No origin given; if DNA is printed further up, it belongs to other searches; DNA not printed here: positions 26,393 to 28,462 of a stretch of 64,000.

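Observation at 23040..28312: Compact operon of a TolC-like lipoprotein with SPOR-like tail, a pentapeptide-repeat protein and an orphan VirD4/TraG-like type IV coupling protein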

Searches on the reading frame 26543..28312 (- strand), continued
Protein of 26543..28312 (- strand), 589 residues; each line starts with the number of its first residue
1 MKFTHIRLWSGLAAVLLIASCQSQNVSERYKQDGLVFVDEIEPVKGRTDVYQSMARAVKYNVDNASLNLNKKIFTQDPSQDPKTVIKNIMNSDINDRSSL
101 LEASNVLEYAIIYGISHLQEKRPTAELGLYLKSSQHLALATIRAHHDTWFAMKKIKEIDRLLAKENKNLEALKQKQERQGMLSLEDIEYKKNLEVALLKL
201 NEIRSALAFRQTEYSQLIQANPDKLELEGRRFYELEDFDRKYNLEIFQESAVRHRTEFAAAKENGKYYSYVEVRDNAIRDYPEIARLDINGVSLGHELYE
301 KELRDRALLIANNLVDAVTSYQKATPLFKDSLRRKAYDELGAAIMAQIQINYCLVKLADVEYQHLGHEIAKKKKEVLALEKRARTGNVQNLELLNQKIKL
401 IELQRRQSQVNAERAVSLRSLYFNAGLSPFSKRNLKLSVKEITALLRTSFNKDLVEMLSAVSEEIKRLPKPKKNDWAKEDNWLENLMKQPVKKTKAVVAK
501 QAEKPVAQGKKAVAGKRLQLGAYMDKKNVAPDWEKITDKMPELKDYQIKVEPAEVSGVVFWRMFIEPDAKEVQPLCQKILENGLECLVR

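Call 94: find_encoding_contigs(protein=P0275, flank=9000, max_places=2)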
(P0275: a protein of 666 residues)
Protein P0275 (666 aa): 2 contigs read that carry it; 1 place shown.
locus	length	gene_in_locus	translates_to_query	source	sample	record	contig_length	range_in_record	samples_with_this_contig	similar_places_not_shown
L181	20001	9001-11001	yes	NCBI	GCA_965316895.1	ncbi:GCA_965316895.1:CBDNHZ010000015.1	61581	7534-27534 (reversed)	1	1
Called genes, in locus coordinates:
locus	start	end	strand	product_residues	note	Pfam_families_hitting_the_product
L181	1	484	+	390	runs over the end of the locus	PF02670:DXP_reductoisom, PF08436:DXP_redisom_C, PF13288:DXPR_C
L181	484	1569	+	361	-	PF02163:Peptidase_M50, PF00595:PDZ, PF13180:PDZ_2 (weak), PF17820:PDZ_6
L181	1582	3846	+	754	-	PF07244:POTRA, PF01103:Omp85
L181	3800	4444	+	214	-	PF03938:OmpH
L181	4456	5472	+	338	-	PF04613:LpxD, PF21711:DCTN5 (faint), PF25084:LbH_EIF2B (weak), PF25087:GMPPB_C (faint), PF00132:Hexapep (weak)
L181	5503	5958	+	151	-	PF22817:ApeP-like (weak), PF07977:FabA, PF22818:ApeI-like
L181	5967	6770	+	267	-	PF00132:Hexapep (weak), PF25084:LbH_EIF2B (faint), PF25087:GMPPB_C, PF13720:Acetyltransf_11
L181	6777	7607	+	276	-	PF17930:LpxI_N, PF06230:LpxI_C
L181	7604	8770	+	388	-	PF02684:LpxB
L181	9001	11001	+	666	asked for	-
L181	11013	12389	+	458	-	PF03315:SDH_beta, PF03313:SDH_alpha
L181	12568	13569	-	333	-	PF20573:DUF6782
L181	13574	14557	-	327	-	PF20573:DUF6782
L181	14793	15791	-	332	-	PF20573:DUF6782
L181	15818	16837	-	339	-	PF20573:DUF6782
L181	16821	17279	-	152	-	-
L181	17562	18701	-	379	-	PF20573:DUF6782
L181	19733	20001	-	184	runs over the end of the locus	PF00430:ATP-synt_B, PF05405:Mt_ATP-synt_B (weak)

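Call 95: find_encoding_contigs(protein=P0289, flank=9000, max_places=2)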
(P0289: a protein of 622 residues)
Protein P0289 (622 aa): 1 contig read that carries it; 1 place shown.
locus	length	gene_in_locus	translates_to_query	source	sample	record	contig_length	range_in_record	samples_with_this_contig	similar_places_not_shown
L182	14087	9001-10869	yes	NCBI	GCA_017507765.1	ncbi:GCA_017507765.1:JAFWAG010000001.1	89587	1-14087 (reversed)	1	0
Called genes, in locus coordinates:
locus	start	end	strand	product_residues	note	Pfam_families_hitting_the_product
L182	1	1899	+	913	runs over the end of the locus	PF02739:5_3_exonuc_N, PF01367:5_3_exonuc, PF01612:DNA_pol_A_exo1, PF00476:DNA_pol_A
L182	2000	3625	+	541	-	PF06418:CTP_synth_N, PF00117:GATase, PF07722:Peptidase_C26 (faint)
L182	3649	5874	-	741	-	PF00521:DNA_topoisoIV, PF03989:DNA_gyraseA_C (faint)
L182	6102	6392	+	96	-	PF00216:Bac_DNA_binding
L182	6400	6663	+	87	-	PF06305:LapA_dom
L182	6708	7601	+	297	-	PF17848:Zn_ribbon_ACC, PF01039:Carboxyl_trans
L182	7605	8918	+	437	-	PF08245:Mur_ligase_M, PF02875:Mur_ligase_C, PF27239:FOL3_C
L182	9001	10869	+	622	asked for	-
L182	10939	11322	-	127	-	-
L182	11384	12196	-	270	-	-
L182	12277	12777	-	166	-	PF02559:CarD_TRCF_RID, PF21095:CarD_C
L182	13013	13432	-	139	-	PF12844:HTH_19, PF13560:HTH_31, PF01381:HTH_3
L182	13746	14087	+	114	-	?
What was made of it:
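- Closest known: OEP-SPOR fusion proteins of other Alphaproteobacteria. Different: P0275 and P0289 are stand-alone genes (calls 94, 95).
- OEP-SPOR genes stand alone in other Alphaproteobacteria (calls 94, 95). OEP-SPOR genes occur alone after the bamA-lpx cluster (L181) and after accD-folC (L182) (calls 94, 95).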

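Call 99: find_homologous_proteins(query=L180:12044-15061:+, max_evalue=1e-10)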
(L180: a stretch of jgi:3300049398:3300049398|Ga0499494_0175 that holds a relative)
Query L180:12044-15061:+ (1005 aa): 4 proteins with E <= 1e-10 among 8000 candidates.
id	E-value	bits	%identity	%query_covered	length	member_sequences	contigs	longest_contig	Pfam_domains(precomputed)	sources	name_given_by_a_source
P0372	0.0e+0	2168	100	100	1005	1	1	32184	-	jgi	jgi:type IV secretory pathway TraG/TraD family ATPase VirD4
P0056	1.4e-79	287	32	53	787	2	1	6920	PF02534.21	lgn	-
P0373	1.6e-69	253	27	63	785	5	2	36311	PF02534.21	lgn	-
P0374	1.5e-57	214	29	69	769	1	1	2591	PF02534.21,PF12696.14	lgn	-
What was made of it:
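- Tried and rejected: It is a singleton lineage (call 99), so its degenerate Walker A cannot be generalised.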
